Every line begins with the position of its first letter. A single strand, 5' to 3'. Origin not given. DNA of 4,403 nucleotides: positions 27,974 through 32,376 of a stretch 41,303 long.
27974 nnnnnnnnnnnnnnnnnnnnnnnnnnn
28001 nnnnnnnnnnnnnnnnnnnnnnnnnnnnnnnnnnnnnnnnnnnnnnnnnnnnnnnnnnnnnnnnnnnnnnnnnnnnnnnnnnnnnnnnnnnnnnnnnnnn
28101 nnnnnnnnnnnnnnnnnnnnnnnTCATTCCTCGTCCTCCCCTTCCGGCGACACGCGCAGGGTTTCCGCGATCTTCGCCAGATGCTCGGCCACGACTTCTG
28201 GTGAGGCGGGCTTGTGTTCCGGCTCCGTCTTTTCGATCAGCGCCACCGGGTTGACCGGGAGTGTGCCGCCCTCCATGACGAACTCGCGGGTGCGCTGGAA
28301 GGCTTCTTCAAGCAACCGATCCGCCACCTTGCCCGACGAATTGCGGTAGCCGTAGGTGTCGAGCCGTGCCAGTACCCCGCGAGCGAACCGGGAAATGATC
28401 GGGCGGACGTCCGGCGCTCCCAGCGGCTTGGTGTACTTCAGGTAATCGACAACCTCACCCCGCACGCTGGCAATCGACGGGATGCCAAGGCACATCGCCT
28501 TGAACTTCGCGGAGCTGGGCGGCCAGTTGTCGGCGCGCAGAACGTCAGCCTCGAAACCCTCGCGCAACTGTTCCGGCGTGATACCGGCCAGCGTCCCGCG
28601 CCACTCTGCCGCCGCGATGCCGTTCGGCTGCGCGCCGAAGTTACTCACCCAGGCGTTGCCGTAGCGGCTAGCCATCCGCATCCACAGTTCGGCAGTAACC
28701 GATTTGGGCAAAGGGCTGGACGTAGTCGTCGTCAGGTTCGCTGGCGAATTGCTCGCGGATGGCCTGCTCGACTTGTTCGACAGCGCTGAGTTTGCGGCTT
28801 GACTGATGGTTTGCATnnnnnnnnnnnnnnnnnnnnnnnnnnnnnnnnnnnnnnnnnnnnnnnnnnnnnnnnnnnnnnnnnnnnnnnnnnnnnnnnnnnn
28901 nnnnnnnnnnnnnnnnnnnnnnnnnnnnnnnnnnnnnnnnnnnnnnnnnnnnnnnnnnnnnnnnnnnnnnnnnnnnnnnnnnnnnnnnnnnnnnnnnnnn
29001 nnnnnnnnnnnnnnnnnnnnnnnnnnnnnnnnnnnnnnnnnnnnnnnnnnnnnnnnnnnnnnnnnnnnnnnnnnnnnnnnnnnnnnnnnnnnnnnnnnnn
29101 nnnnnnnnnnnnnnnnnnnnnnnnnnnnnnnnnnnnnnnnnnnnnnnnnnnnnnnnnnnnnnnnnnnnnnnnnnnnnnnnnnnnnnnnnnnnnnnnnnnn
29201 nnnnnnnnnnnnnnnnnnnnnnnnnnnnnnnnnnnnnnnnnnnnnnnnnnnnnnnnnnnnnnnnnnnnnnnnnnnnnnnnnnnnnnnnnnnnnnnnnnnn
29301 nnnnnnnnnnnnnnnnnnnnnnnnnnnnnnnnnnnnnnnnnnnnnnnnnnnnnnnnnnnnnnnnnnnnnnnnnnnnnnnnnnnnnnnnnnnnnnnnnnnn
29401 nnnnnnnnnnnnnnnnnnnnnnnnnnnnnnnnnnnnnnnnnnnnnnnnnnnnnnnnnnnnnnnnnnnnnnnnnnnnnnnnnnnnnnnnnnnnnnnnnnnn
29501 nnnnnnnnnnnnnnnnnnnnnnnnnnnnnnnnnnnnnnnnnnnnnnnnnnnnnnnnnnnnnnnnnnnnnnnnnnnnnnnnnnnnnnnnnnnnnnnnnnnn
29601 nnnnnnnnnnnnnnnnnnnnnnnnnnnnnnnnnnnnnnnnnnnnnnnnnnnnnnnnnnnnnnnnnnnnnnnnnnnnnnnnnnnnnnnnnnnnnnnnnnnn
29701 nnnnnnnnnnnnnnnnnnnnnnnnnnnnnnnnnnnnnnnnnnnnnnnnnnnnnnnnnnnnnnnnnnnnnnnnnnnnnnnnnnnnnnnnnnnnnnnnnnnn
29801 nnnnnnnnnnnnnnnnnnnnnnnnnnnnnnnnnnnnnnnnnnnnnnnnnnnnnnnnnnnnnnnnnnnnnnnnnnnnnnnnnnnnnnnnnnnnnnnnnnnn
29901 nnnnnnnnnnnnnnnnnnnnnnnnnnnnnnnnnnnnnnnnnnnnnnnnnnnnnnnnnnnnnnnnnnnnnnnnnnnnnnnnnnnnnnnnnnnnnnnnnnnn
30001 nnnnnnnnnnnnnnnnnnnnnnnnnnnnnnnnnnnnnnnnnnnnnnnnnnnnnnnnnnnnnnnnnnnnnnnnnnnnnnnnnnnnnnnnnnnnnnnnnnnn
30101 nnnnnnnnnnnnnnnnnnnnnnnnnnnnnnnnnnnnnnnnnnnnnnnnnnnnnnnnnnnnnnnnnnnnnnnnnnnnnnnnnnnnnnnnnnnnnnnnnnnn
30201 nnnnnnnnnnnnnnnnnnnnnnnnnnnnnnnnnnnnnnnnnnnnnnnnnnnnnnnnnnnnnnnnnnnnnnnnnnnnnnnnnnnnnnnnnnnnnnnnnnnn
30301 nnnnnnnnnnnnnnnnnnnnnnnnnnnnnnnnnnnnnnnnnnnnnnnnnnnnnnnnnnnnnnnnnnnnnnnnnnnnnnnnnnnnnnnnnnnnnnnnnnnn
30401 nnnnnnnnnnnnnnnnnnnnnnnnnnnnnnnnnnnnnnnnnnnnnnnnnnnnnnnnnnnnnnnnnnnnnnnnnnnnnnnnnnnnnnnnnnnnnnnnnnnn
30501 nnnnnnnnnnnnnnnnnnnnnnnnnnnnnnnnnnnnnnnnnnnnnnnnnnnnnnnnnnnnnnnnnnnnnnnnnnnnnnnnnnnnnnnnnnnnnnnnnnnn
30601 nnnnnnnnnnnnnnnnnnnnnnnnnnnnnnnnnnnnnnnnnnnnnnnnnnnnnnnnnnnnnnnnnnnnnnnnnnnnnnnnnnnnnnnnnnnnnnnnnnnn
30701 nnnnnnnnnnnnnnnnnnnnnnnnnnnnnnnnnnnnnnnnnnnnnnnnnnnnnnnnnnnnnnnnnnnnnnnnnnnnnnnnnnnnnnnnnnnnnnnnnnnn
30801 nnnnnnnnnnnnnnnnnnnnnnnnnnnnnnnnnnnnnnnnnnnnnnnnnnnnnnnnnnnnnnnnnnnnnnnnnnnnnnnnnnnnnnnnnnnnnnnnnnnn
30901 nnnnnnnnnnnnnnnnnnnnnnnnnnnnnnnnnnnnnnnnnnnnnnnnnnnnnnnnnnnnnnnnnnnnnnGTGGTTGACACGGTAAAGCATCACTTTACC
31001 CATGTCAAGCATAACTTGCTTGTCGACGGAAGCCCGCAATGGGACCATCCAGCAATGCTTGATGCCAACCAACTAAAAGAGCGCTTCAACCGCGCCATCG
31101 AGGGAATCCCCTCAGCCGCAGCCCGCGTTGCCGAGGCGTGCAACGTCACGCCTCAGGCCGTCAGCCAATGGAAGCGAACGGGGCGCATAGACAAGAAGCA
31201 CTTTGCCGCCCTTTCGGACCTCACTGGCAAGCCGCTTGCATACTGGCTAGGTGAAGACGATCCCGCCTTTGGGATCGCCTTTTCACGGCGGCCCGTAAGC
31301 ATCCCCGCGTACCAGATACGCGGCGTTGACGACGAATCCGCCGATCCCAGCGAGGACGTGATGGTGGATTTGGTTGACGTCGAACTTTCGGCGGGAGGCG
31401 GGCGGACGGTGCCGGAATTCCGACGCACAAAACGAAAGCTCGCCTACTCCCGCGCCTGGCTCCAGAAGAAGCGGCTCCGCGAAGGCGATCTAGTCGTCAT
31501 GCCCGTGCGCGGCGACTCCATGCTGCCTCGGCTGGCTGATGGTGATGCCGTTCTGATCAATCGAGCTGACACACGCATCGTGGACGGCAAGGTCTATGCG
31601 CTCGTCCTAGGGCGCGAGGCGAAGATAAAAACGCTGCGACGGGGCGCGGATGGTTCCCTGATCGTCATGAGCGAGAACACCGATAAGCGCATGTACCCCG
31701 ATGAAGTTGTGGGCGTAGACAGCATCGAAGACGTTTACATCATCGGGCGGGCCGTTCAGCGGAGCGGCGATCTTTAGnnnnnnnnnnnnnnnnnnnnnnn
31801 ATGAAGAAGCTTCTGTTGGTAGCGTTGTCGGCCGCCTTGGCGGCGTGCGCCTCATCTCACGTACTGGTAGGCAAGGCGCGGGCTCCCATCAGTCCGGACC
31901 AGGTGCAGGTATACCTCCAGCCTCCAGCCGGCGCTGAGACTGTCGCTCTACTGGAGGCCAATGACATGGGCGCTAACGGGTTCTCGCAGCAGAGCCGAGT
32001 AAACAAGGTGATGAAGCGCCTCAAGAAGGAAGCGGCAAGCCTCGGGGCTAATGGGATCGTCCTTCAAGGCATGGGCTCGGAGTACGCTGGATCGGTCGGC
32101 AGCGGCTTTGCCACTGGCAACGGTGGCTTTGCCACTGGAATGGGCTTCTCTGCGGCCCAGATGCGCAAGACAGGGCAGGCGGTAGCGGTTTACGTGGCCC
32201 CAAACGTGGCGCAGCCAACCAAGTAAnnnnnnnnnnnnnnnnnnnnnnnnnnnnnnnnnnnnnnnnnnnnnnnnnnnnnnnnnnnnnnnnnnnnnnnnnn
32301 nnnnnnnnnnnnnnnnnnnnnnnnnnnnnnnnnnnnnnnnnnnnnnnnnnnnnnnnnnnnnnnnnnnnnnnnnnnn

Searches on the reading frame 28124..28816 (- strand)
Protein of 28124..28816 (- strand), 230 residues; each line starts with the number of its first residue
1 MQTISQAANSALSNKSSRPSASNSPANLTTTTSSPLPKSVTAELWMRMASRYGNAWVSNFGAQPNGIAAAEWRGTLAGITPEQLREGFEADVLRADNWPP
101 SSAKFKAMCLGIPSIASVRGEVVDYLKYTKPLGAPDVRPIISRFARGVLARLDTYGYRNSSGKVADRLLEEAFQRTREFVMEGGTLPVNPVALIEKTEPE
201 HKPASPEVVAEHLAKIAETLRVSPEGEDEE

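Call 18: search_protein_families(library=pfam, max_evalue=0.01, proteins=[window:28124-28816:-])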
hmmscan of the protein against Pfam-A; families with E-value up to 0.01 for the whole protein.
window:28124-28816:- (230 aa): 0 families

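Call 19: search_protein_families(library=phrogs, max_evalue=0.001, proteins=[window:28124-28816:-])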
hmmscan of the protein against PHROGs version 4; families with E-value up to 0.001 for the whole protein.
window:28124-28816:- (230 aa): 2 families
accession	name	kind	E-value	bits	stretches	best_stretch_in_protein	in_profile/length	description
phrog_1524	-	unknown function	9.6e-17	62.7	1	37-223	5-195/252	-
phrog_109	-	DNA, RNA and nucleotide metabolism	1.5e-08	35.8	1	11-208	7-214/236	P-like helicase loader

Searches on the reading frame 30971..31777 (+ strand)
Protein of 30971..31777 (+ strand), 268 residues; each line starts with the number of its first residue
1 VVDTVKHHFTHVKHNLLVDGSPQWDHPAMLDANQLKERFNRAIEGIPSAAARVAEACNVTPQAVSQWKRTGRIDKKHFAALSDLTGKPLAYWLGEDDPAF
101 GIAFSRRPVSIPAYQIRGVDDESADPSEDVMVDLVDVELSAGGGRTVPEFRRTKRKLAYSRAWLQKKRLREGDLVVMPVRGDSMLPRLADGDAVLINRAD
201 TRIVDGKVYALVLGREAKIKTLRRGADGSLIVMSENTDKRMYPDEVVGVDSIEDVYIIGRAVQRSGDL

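Call 17: search_protein_families(library=pfam, max_evalue=0.01, proteins=[window:30971-31777:+])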
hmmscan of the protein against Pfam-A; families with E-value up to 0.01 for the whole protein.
window:30971-31777:+ (268 aa): 3 families
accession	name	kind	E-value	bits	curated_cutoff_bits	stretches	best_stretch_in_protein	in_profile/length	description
PF00717.28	Peptidase_S24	-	1.7e-14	53.9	23.3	1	138-262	5-116/116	Peptidase S24-like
PF15943.11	YdaS_toxin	-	0.00075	19.7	30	1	41-85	3-47/65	Bacterial toxin YdaS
PF14549.12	P22_Cro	-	0.0021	18.2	30.2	1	51-68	13-30/60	DNA-binding transcriptional regulator Cro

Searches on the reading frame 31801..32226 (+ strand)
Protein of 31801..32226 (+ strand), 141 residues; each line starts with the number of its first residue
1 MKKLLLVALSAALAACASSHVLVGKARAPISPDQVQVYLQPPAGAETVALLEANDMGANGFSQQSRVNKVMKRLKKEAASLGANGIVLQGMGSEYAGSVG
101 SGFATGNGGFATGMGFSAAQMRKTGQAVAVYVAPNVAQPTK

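Call 17: search_protein_families(library=pfam, max_evalue=0.01, proteins=[window:31801-32226:+])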
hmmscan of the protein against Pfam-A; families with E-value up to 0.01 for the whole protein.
window:31801-32226:+ (141 aa): 0 families

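Call 19: search_protein_families(library=phrogs, max_evalue=0.001, proteins=[window:31801-32226:+])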
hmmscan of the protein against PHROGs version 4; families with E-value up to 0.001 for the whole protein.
window:31801-32226:+ (141 aa): 1 family
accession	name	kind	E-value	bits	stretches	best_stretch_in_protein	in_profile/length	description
phrog_27267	-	unknown function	9.2e-13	49.6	1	1-96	1-99/130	-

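Call 67: search_protein_families(library=ncbifam, max_evalue=0.01, proteins=[window:31801-32226:+])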
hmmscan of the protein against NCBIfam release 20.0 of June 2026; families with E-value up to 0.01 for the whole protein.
window:31801-32226:+ (141 aa): 0 families
